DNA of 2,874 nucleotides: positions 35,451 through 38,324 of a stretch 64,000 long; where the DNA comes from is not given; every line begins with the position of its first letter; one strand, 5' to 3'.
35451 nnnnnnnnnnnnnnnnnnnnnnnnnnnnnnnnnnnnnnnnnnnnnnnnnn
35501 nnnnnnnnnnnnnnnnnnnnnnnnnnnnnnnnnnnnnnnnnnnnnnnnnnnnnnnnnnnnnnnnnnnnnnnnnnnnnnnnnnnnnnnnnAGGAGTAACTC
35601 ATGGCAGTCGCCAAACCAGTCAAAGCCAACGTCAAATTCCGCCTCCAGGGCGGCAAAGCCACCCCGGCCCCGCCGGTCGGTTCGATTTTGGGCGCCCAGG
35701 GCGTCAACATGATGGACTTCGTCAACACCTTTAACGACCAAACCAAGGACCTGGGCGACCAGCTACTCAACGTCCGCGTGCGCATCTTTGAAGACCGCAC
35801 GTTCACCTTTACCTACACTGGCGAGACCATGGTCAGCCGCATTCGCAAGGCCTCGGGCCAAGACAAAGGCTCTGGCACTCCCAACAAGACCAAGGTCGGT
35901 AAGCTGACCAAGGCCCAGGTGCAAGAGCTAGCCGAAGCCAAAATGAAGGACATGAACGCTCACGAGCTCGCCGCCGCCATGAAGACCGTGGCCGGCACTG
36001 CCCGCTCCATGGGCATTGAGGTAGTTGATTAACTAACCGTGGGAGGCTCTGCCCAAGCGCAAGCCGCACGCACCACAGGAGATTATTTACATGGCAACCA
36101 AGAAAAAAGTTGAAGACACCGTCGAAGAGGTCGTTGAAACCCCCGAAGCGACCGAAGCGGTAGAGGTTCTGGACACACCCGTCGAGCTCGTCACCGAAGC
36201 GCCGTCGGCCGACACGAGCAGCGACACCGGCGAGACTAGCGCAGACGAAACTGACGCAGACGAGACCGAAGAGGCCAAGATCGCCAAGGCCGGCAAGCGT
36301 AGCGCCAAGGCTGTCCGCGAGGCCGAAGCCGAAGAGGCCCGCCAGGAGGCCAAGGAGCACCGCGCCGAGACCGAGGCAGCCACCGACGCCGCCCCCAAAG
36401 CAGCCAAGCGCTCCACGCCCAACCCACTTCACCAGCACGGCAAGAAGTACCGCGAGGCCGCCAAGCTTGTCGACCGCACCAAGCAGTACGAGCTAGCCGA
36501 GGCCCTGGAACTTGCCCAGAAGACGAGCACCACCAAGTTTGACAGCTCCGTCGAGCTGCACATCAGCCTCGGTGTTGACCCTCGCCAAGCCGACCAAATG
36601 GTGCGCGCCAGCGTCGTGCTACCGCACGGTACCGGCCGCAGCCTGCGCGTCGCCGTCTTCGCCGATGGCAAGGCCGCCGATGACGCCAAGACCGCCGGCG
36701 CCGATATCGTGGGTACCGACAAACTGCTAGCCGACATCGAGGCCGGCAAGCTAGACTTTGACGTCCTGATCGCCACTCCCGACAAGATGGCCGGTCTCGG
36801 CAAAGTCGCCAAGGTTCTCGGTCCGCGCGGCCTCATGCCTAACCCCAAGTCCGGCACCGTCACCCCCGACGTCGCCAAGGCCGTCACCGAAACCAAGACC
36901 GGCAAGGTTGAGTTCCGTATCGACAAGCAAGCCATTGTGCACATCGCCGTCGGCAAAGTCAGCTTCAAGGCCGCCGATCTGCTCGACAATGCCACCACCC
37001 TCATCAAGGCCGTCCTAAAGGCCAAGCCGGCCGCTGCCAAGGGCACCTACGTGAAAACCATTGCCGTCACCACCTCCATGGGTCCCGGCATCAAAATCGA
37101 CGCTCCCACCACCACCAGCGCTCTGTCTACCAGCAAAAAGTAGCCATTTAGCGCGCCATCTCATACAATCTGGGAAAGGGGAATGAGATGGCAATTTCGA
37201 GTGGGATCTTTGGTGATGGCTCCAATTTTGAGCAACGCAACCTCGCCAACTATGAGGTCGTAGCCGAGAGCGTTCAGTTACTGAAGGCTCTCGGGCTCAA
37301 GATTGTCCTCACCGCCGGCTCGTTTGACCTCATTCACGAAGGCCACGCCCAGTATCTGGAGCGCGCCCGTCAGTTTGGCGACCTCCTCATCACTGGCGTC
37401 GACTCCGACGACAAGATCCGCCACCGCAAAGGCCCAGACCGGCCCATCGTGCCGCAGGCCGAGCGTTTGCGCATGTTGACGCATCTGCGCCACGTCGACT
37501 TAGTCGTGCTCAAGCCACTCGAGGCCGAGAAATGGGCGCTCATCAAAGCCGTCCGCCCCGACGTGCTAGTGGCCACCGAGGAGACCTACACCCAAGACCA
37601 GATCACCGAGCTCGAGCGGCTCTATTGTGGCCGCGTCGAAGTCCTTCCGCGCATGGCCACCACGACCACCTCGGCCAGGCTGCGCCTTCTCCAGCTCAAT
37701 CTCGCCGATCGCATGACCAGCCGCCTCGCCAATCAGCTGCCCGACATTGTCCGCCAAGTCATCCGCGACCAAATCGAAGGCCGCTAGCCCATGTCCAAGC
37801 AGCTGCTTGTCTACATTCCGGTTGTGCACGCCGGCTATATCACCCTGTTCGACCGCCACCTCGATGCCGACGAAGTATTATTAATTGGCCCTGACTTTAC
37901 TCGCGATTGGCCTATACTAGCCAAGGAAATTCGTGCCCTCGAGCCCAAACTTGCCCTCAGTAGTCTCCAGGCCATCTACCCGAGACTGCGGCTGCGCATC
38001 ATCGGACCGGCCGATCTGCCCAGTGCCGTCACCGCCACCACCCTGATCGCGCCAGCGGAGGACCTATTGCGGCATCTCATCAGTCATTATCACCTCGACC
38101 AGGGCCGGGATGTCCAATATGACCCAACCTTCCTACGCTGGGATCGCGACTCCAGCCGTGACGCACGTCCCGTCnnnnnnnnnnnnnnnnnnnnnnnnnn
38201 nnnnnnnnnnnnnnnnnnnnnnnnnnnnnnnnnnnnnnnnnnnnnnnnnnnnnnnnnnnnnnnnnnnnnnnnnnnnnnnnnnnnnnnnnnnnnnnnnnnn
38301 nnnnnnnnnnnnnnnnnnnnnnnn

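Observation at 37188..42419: Complete thymidylate cycle co-localised: dCMP-deaminase-like, ThyA, DHFR, GlyA and accessory HIT, NUDIX-like and nucleotidyltransferase genes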

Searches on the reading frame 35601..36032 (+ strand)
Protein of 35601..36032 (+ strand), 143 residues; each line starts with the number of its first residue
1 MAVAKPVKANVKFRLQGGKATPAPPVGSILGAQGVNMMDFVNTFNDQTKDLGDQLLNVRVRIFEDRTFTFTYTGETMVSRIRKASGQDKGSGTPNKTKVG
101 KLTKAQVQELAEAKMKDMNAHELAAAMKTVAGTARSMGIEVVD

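Call 65: search_protein_families(library=pfam, proteins=[L087:17120-18094:+, L087:16134-17123:+, L087:18146-18748:-, L092:10341-10760:+, L092:12613-12981:+], max_evalue=0.01)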
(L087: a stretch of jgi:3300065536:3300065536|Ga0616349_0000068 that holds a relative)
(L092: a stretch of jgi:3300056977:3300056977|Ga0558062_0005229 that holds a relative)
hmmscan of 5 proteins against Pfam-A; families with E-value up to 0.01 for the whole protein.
L087:17120-18094:+ (324 aa): 2 families
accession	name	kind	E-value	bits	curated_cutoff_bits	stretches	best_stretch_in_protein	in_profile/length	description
PF14437.12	MafB19-deam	-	2e-05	25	27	1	243-305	42-106/142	MafB19-like deaminase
PF00383.29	dCMP_cyt_deam_1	-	0.00011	22.5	25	1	178-299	4-101/102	Cytidine and deoxycytidylate deaminase zinc-binding region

L087:16134-17123:+ (329 aa): 5 families
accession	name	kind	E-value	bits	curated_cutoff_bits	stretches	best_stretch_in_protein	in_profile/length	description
PF00293.34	NUDIX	-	1.5e-11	44.9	21.1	1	185-313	7-122/134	NUDIX domain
PF01230.28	HIT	-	6.2e-09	36.8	21.5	1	40-131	4-94/98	HIT domain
PF11969.13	DcpS_C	-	3.8e-05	24.5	24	1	34-135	2-107/114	Scavenger mRNA decapping enzyme C-term binding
PF22327.2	Nudt16-like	-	0.0016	18.8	27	1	208-255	32-79/161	U8 snoRNA-decapping enzyme-like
PF04677.20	CwfJ_C_1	-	0.0038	17.5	21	0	51-132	44-109/122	Protein similar to CwfJ C-terminus 1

L087:18146-18748:- (200 aa): 0 families

L092:10341-10760:+ (139 aa): 1 family
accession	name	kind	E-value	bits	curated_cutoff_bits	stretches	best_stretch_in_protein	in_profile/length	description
PF21372.3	Zn_ribbon_bTOP1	-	0.0053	16.9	27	1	42-59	16-33/45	Topoisomerase I, zinc finger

L092:12613-12981:+ (122 aa): 0 families

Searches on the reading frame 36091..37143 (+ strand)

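Call 65: search_protein_families(library=pfam, proteins=[L087:17120-18094:+, L087:16134-17123:+, L087:18146-18748:-, L092:10341-10760:+, L092:12613-12981:+], max_evalue=0.01)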
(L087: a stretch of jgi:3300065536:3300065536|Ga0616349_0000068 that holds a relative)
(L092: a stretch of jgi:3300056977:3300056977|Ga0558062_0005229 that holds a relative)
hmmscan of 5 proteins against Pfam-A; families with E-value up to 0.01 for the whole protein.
L087:17120-18094:+ (324 aa): 2 families
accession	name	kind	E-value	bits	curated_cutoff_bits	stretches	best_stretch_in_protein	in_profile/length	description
PF14437.12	MafB19-deam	-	2e-05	25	27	1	243-305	42-106/142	MafB19-like deaminase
PF00383.29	dCMP_cyt_deam_1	-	0.00011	22.5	25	1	178-299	4-101/102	Cytidine and deoxycytidylate deaminase zinc-binding region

L087:16134-17123:+ (329 aa): 5 families
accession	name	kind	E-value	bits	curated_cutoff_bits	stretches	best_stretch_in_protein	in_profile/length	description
PF00293.34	NUDIX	-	1.5e-11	44.9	21.1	1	185-313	7-122/134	NUDIX domain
PF01230.28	HIT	-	6.2e-09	36.8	21.5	1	40-131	4-94/98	HIT domain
PF11969.13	DcpS_C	-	3.8e-05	24.5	24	1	34-135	2-107/114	Scavenger mRNA decapping enzyme C-term binding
PF22327.2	Nudt16-like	-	0.0016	18.8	27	1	208-255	32-79/161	U8 snoRNA-decapping enzyme-like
PF04677.20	CwfJ_C_1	-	0.0038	17.5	21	0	51-132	44-109/122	Protein similar to CwfJ C-terminus 1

L087:18146-18748:- (200 aa): 0 families

L092:10341-10760:+ (139 aa): 1 family
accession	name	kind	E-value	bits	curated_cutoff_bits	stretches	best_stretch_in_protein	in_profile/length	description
PF21372.3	Zn_ribbon_bTOP1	-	0.0053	16.9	27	1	42-59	16-33/45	Topoisomerase I, zinc finger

L092:12613-12981:+ (122 aa): 0 families

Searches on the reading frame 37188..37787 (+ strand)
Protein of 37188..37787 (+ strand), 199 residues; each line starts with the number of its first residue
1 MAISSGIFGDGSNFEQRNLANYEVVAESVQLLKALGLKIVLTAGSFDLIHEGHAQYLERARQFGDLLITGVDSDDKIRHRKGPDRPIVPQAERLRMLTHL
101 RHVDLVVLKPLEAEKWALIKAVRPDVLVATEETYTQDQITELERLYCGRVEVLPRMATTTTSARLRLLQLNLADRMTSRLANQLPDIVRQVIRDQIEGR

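Call 3: search_protein_families(library=pfam, proteins=[window:37188-37787:+], max_evalue=0.01)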
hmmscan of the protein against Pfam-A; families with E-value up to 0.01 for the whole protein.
window:37188-37787:+ (199 aa): 1 family
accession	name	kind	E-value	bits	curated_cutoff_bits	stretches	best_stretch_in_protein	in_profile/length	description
PF01467.32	CTP_transf_like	-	8.4e-20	71.8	21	1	41-146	1-102/133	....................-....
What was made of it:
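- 37188..37787 (+): NT: an HxGH nucleotidyltransferase resembling RfaE domain II, HldC and ECT. First gene of the Actinomycetota-type cassette. PF01467, E 8e-20 (call 3).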

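Call 4: search_protein_families(library=ncbifam, proteins=[window:37188-37787:+], max_evalue=0.01)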
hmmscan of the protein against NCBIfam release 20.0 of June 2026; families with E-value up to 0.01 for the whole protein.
window:37188-37787:+ (199 aa): 9 families
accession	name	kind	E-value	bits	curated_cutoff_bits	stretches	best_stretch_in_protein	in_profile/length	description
TIGR02199.1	rfaE_dom_II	equivalog_domain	6.1e-32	110.4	181.5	1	31-163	5-137/144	D-glycero-beta-D-manno-heptose 1-phosphate adenylyltransferase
NF008454.0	PRK11316.1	equivalog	1e-27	96.9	521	1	19-163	322-466/475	bifunctional D-glycero-beta-D-manno-heptose-7-phosphate kinase/D-glycero-beta-D-manno-heptose 1-phosphate adenylyltransferase HldE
TIGR00125.1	cyt_tran_rel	domain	3.9e-16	59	27.7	1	39-104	1-63/65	adenylyltransferase/cytidyltransferase family protein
TIGR01518.1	g3p_cytidyltrns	equivalog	5.1e-11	42.8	165.4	1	40-158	1-115/125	glycerol-3-phosphate cytidylyltransferase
NF001985.0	PRK00777.1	subfamily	6.7e-10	39.2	104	1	40-136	7-104/157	pantetheine-phosphate adenylyltransferase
NF002250.0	PRK01170.1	subfamily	4.7e-07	29.6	489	1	38-139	1-102/322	bifunctional pantetheine-phosphate adenylyltransferase/NTP phosphatase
NF041124.1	CoaD_Thcocales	equivalog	9.1e-07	28.9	290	1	39-103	6-69/156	phosphopantetheine adenylyltransferase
NF004162.0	PRK05627.1-5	equivalog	0.0055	16.1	241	1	40-109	16-86/304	bifunctional riboflavin kinase/FAD synthetase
TIGR01510.1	coaD_prev_kdtB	equivalog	0.0071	16.4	103.3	0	40-74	2-36/155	pantetheine-phosphate adenylyltransferase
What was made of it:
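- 37188..37787 (+): TIGR02199 scores 110 bits, below its cut-off (call 4).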

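Call 15: search_protein_families(library=padloc, proteins=[window:37188-37787:+], max_evalue=0.01)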
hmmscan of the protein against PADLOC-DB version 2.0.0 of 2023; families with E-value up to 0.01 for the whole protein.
window:37188-37787:+ (199 aa): 0 families

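Call 32: search_protein_families(library=phrogs, proteins=[window:37188-37787:+], max_evalue=0.001)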
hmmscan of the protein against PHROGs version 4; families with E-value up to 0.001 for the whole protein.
window:37188-37787:+ (199 aa): 1 family
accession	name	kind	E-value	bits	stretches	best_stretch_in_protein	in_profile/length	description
phrog_7878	-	other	3e-26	93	1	38-161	2-121/131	bifunctional heptose 7-phosphate kinase/heptose 1-phosphate adenyltransferase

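Call 48: search_solved_structures(query=window:37188-37787:+, max_evalue=0.001, show_alignments=2)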
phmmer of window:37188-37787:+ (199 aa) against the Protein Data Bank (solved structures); distinct sequences matched with E-value up to 0.001: 12.
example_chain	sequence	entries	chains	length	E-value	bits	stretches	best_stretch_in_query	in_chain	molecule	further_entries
3elb_A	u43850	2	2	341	7.9e-21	77.7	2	43-109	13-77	Ethanolamine-phosphate cytidylyltransferase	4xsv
5x9q_A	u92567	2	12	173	7.3e-18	68.1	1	31-167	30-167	Putative cytidylyltransferase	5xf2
2b7l_A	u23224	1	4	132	6.2e-10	42.2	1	38-127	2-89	glycerol-3-phosphate cytidylyltransferase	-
3glv_A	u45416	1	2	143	8.9e-09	38.4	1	39-130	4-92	Lipopolysaccharide core biosynthesis protein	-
1coz_A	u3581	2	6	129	2e-08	37.3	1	38-119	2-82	PROTEIN (GLYCEROL-3-PHOSPHATE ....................) | glycerol-3-phosphate cytidylyltransferase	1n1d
4zcp_A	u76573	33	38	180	1.6e-05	27.8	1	38-108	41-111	Cholinephosphate cytidylyltransferase | Choline-phosphate cytidylyltransferase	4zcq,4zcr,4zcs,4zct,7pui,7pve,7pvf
9hsm_A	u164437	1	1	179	1.6e-05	27.8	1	38-108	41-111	choline-phosphate cytidylyltransferase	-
9hsg_A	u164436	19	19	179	1.6e-05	27.8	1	38-108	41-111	choline-phosphate cytidylyltransferase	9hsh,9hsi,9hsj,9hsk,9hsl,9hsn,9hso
5x3d_A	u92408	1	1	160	0.0002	24.2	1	39-143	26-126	Phosphoenolpyruvate phosphomutase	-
3hl4_A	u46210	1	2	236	0.00029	23.8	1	41-108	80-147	Choline-phosphate cytidylyltransferase A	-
4mvc_A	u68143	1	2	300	0.00043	23.2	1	41-108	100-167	Choline-phosphate cytidylyltransferase A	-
4mvd_B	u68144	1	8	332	0.00052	22.9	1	41-108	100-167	Choline-phosphate cytidylyltransferase A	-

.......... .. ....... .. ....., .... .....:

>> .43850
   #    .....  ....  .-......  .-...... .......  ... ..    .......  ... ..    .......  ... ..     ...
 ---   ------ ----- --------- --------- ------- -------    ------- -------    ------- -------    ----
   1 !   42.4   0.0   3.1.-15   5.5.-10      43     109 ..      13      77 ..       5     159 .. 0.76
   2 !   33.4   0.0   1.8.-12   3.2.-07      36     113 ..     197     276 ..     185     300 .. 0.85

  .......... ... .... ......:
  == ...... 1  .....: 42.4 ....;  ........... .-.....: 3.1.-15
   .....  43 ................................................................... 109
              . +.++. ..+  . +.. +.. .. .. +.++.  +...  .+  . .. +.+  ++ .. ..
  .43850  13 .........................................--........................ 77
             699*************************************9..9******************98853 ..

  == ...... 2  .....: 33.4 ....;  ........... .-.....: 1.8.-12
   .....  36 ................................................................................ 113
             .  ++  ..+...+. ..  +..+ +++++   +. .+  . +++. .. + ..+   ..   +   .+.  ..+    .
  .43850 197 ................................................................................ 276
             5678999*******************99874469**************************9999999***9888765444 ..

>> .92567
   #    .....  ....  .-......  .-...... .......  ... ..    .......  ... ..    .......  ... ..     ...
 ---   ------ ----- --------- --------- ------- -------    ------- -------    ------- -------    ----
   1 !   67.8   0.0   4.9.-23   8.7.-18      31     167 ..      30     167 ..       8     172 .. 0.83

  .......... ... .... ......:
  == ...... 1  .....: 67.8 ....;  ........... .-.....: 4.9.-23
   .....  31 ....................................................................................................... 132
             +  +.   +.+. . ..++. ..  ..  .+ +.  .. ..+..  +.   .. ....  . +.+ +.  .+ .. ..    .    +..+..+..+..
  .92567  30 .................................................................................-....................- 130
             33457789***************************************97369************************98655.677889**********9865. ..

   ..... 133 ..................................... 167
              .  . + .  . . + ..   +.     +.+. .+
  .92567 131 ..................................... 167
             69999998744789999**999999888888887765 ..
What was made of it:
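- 37188..37787 (+): Best solved relatives are human ethanolamine-phosphate cytidylyltransferase (8e-21) and HldC (7e-18) (call 48).
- Closest known: Tandem cytidylyltransferase architecture of ethanolamine-phosphate cytidylyltransferase. Same: NT matches both halves of human ECT and also HldC (call 48).
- A tandem active-plus-degenerate cytidylyltransferase architecture is known from ECT, which matched NT in both of its halves (call 48).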

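Call 65: search_protein_families(library=pfam, proteins=[L087:17120-18094:+, L087:16134-17123:+, L087:18146-18748:-, L092:10341-10760:+, L092:12613-12981:+], max_evalue=0.01)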
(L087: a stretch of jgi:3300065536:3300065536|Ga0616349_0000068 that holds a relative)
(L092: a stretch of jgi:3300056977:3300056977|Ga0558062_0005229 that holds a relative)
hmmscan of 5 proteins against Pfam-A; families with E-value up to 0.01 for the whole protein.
L087:17120-18094:+ (324 aa): 2 families
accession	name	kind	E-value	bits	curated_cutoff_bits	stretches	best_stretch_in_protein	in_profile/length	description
PF14437.12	MafB19-deam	-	2e-05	25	27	1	243-305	42-106/142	MafB19-like deaminase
PF00383.29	dCMP_cyt_deam_1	-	0.00011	22.5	25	1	178-299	4-101/102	Cytidine and deoxycytidylate deaminase zinc-binding region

L087:16134-17123:+ (329 aa): 5 families
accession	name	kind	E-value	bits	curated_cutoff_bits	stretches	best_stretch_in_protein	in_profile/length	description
PF00293.34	NUDIX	-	1.5e-11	44.9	21.1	1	185-313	7-122/134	NUDIX domain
PF01230.28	HIT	-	6.2e-09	36.8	21.5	1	40-131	4-94/98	HIT domain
PF11969.13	DcpS_C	-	3.8e-05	24.5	24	1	34-135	2-107/114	Scavenger mRNA decapping enzyme C-term binding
PF22327.2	Nudt16-like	-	0.0016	18.8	27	1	208-255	32-79/161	U8 snoRNA-decapping enzyme-like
PF04677.20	CwfJ_C_1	-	0.0038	17.5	21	0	51-132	44-109/122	Protein similar to CwfJ C-terminus 1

L087:18146-18748:- (200 aa): 0 families

L092:10341-10760:+ (139 aa): 1 family
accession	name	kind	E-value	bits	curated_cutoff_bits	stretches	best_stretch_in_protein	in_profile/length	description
PF21372.3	Zn_ribbon_bTOP1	-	0.0053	16.9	27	1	42-59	16-33/45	Topoisomerase I, zinc finger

L092:12613-12981:+ (122 aa): 0 families

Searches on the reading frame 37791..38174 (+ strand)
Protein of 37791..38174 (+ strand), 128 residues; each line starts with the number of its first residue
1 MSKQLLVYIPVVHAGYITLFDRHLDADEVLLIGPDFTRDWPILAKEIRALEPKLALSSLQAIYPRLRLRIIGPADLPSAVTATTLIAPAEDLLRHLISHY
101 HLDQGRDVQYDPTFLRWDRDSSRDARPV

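Call 27: predict_structure(alignment_id=A2)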
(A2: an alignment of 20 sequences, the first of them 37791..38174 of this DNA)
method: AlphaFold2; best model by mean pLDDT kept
length: 128 residues; sequences in the alignment: 20
mean_pLDDT: 88.6   pTM: 0.81
mean pLDDT of the five models: 88.6, 87.4, 87.0, 86.8, 84.8
residues with pLDDT >= 90: 90; 70-90: 22; 50-70: 12; < 50: 4
segments of 3 or more residues with pLDDT < 50: none
pLDDT, mean of each block of 10 residues (from residue 1): 93 91 97 92 77 93 96 97 96 94 97 69 50
secondary structure, 60 per line:
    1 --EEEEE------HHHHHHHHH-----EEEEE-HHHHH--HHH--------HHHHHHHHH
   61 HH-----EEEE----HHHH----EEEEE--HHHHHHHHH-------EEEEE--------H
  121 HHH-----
elements in order: E3-7 H14-22 E28-32 H34-38 H52-62 E68-71 H76-79 E84-88 H91-99 E107-111 H120-123
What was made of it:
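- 37791..38174 (+): N-terminal domain of the deaminase. It has a cytidylyltransferase-like (HIGH) fold with the motif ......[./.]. AlphaFold model of residues 1-128: pLDDT 88.6, pTM 0.81 (call 27).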
